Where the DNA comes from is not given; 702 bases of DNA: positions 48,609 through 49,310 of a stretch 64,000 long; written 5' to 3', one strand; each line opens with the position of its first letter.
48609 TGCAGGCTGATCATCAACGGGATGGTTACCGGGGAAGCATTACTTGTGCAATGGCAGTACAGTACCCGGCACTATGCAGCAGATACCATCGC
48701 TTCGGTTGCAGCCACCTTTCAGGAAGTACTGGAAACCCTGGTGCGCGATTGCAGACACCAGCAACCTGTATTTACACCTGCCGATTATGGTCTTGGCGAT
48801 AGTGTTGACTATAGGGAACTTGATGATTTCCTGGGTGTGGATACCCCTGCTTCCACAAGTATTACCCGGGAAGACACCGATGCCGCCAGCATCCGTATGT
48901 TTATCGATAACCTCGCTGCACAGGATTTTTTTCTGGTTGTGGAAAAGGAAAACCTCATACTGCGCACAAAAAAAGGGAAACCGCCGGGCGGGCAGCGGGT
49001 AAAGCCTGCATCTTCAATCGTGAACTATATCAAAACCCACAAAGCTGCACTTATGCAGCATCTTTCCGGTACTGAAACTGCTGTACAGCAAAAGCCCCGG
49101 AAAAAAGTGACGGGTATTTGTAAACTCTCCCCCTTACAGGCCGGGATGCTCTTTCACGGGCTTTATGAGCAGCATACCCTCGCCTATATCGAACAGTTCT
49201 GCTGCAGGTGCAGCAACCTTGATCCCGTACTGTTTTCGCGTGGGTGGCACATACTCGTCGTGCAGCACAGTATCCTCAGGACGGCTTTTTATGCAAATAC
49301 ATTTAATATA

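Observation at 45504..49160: C-less A-T-E at the start of NRPS-3 and a docking domain buried inside the protein: apparent gene-fusion scar and broken colinearity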

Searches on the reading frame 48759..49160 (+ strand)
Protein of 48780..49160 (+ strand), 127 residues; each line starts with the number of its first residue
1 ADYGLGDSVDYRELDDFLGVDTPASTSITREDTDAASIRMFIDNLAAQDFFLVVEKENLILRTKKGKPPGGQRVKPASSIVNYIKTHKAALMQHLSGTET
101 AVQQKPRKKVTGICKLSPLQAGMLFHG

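Call 8: search_protein_families(library=pfam, proteins=[window:48780-49160:+], max_evalue=10)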
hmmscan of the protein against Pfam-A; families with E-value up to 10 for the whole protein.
window:48780-49160:+ (127 aa): 2 families
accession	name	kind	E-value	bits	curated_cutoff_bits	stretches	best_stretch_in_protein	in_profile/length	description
PF00472.26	RF-1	-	0.13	12.7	35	1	53-88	6-39/116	RF-1 domain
PF18563.6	TubC_N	-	0.16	12.6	26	0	38-66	1-29/52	TubC N-terminal docking domain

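Call 43: search_protein_representatives(alignment_id=A3)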
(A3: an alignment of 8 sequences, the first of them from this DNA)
Query: 8 sequences, 60 profile positions. Proteins with E-value up to 0.001 (for the whole library): 2609; up to 1e-10: 34; up to 1e-30: 0. The best 150 are listed.
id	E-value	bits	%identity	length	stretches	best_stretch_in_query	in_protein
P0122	3.3e-22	94.7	-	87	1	6-60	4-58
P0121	5.3e-21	90.8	-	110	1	6-60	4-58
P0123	3.1e-20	88.3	-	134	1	6-60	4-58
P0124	3.6e-19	84.9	-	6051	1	2-60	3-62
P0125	4.0e-19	84.8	-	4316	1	2-60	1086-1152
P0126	2.3e-18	82.3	-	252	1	4-60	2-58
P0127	8.0e-18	80.6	-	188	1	6-58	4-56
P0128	3.6e-16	75.3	-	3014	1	2-60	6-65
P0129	3.0e-14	69.2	-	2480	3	6-58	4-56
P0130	3.9e-14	68.8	-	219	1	6-60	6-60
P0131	5.0e-14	68.4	-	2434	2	7-56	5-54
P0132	3.5e-13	65.8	-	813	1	4-56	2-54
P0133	7.0e-13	64.8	-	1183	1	5-60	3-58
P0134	1.1e-12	64.2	-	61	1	4-58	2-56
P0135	1.3e-12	63.9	-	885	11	40-56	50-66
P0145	2.9e-11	59.6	-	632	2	6-58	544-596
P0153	6.7e-11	58.4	-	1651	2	10-58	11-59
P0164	1.8e-10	57.1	-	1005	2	5-59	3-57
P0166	2.2e-10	56.8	-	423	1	7-58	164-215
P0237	6.4e-09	52.1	-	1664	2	5-54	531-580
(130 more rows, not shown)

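Call 53: find_encoding_contigs(protein=P0128, flank=10000, max_places=3)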
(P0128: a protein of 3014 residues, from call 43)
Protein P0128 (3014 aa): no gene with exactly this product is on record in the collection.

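Call 67: list_cluster_members(proteins=[P0237, P0153, P0164, P0145, P0166])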
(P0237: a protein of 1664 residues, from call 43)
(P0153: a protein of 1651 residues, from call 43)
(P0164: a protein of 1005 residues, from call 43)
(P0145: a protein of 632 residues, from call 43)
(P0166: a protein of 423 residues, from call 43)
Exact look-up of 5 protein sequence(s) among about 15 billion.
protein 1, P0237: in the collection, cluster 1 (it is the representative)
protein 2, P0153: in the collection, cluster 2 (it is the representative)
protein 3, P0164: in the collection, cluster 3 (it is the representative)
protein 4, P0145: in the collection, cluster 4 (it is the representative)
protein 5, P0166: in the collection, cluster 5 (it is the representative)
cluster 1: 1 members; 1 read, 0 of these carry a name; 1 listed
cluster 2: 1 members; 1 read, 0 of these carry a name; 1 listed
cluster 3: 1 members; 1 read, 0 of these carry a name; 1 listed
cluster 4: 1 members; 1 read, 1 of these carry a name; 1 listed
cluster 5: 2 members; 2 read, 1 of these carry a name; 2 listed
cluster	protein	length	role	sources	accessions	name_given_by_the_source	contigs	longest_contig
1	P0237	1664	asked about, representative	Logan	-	-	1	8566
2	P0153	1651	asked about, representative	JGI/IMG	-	-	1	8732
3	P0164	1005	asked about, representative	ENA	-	-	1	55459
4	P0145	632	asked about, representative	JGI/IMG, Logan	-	hypothetical protein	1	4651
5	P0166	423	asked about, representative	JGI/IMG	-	hypothetical protein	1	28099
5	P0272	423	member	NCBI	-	-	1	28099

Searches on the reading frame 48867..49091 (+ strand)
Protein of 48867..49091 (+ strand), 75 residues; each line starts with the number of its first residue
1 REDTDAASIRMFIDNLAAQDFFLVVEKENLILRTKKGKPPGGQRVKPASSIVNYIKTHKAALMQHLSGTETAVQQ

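Call 32: find_homologous_proteins(query=A2, max_evalue=0.001)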
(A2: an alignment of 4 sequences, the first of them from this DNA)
Query A2 (4 sequences) (71 aa, profile of the alignment): 2 proteins with E <= 0.001 among 32 candidates.
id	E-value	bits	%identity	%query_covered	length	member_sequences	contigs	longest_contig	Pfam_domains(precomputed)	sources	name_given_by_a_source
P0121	9.6e-15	73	-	-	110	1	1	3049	PF18563.7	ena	-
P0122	1.3e-12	66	-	-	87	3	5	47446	PF18563.7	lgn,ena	-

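Call 54: predict_structure(alignment_id=A5)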
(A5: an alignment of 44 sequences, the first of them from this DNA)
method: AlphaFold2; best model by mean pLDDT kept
length: 75 residues; sequences in the alignment: 44
mean_pLDDT: 74.0   pTM: 0.54
mean pLDDT of the five models: 74.0, 73.4, 71.6, 71.3, 70.6
residues with pLDDT >= 90: 0; 70-90: 51; 50-70: 18; < 50: 6
segments of 3 or more residues with pLDDT < 50: 73-75
pLDDT, mean of each block of 10 residues (from residue 1): 68 85 84 68 64 85 78 47
secondary structure, 60 per line:
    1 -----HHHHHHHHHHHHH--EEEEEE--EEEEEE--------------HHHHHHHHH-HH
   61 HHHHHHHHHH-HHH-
elements in order: H6-18 E21-26 E29-34 H49-57 H59-70

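Call 57: fold_search(model_id=the predicted structure, library=pdb)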
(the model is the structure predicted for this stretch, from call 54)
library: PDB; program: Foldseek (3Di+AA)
matches with E <= 10: 133; with E <= 0.001: 0
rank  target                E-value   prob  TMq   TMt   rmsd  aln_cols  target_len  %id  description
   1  6ewu_MODEL_1_A        3.9e-02  1.00  0.61  0.71   4.5        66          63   21  Solution Structure of Rhabdopeptide NRPS Docking Domain Kj12C-NDD (released 2018-10-31)
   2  6ews_MODEL_1_A        8.8e-02  0.99  0.59  0.68   3.4        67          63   16  Solution Structure of Rhabdopeptide NRPS Docking Domain Kj12A-NDD (released 2018-10-31)
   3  5t7z                  1.2e-01  0.98  0.53  0.09   4.3        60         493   18  Monoclinic crystal form of the EpoB NRPS cyclization-docking bidomain from Sorangium cellulosum (released 2016-11-09)
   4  6ewt_MODEL_1_A        1.8e-01  0.98  0.65  0.77   2.6        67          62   19  Solution Structure of Rhabdopeptide NRPS Docking Domain Kj12B-NDD (released 2018-10-31)
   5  8aqq_A                2.3e-01  0.97  0.61  0.76   2.9        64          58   19  SeMet-derived crystal structure of the N-terminal beta-hairpin docking (bHD) domain of the AerJ halogenase, from the a (released 2024-03-06)
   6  9qe0_D                4.6e-01  0.09  0.24  0.07   9.7        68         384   19  Neobacillus vireti Wadjet-II JetABC dimer (released 2025-06-25)
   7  6cgo_B                7.0e-01  0.84  0.51  0.08   4.3        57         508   18  Molecular basis for condensation domain-mediated chain release from the enacyloxin polyketide synthase (released 2019-02-27)
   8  6cgo_A                7.0e-01  0.75  0.47  0.08   3.0        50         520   18  Molecular basis for condensation domain-mediated chain release from the enacyloxin polyketide synthase (released 2019-02-27)
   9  2z99                  7.4e-01  0.12  0.27  0.15   9.9        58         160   14  Crystal Structure of ScpB from Mycobacterium tuberculosis (released 2007-10-09)
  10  6gje_C                1.1e+00  0.06  0.22  0.20  17.8        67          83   18  Structure of the Amnionless(20-357)-Cubilin(36-135) complex (released 2018-12-19)
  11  2l4w_MODEL_1_A        1.6e+00  0.15  0.31  0.21   5.3        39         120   13  NMR structure of the Xanthomonas VirB7 (released 2011-06-01)
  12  9a4b_A                1.6e+00  0.04  0.21  0.18  18.1        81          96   16  Integrative model of ABRB-ATPE by crosslinking MS and deep learning (released 2024-09-18)
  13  9cpc_1X               1.7e+00  0.04  0.19  0.07  24.5        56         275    9  Atomic model of porcine brain ventricles cilia doublet microtubule (48-nm periodicity) (released 2024-10-23)
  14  2jug_MODEL_1_A        1.8e+00  0.13  0.37  0.36   5.0        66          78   18  Multienzyme Docking in Hybrid Megasynthetases (released 2007-12-11)
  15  1itp_MODEL_1_A        1.8e+00  0.09  0.29  0.29   7.1        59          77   10  Solution Structure of POIA1 (released 2002-02-13)
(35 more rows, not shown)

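Call 71: search_solved_structures(query=window:48867-49091:+, max_evalue=10, show_alignments=3)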
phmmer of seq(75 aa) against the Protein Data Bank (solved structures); distinct sequences matched with E-value up to 10: 2.
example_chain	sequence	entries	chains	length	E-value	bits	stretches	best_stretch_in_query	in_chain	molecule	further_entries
2zbk_A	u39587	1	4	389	0.49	14.4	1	21-61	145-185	Type II DNA topoisomerase VI subunit A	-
2dwv_A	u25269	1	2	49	1.7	12.6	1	35-70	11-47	Salvador homolog 1 protein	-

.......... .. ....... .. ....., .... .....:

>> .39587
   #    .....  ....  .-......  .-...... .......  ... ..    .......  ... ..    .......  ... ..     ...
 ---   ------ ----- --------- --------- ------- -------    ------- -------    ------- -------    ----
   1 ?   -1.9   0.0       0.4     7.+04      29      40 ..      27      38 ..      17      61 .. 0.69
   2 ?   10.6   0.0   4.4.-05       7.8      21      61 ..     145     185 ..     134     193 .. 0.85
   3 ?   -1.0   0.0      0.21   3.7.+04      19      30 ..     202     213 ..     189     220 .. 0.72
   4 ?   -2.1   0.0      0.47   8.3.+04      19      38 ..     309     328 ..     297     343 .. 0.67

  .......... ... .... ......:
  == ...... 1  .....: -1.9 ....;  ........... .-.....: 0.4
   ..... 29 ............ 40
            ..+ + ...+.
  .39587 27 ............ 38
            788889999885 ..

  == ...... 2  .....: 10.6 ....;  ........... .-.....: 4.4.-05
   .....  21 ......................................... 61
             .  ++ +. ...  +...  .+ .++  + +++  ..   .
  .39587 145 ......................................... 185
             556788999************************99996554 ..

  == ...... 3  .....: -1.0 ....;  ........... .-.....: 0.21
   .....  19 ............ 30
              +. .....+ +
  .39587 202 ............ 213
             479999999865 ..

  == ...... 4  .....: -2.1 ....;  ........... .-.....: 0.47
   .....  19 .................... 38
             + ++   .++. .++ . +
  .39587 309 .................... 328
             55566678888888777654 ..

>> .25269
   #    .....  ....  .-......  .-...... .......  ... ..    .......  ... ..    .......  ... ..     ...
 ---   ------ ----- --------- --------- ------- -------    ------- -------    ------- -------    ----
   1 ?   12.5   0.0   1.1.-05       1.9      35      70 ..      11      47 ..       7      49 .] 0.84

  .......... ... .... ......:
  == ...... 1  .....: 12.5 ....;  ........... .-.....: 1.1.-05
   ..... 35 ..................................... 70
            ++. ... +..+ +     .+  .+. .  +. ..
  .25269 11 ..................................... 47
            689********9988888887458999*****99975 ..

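Call 72: search_solved_structures(query=A5, max_evalue=0.01, show_alignments=0)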
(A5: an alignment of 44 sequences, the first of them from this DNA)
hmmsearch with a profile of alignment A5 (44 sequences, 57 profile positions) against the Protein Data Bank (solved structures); distinct sequences matched with E-value up to 0.01: 8.
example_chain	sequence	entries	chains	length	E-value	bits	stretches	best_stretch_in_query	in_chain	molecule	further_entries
8aqq_A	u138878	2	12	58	9.9e-25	89.4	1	1-56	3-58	AerJ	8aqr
2jug_A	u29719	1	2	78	1.1e-18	70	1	3-56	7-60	TubC protein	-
5t7z_A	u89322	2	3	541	9.2e-17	63.9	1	1-55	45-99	EpoB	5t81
6cgo_A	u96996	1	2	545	6.4e-13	51.6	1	1-56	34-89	Condensation domain protein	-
6ewt_A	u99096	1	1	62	3.9e-12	49.1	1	2-55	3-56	NRPS Kj12B-NDD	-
6ewu_A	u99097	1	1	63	1.5e-09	40.8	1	4-55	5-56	NRPS Kj12C-NDD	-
6ewv_A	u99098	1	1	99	5.1e-09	39.1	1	4-55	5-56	NRPS Kj12C-NDD, NRPS Kj12B-CDD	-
6ews_A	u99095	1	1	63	1.8e-08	37.3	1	2-56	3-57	NRPS Kj12A-NDD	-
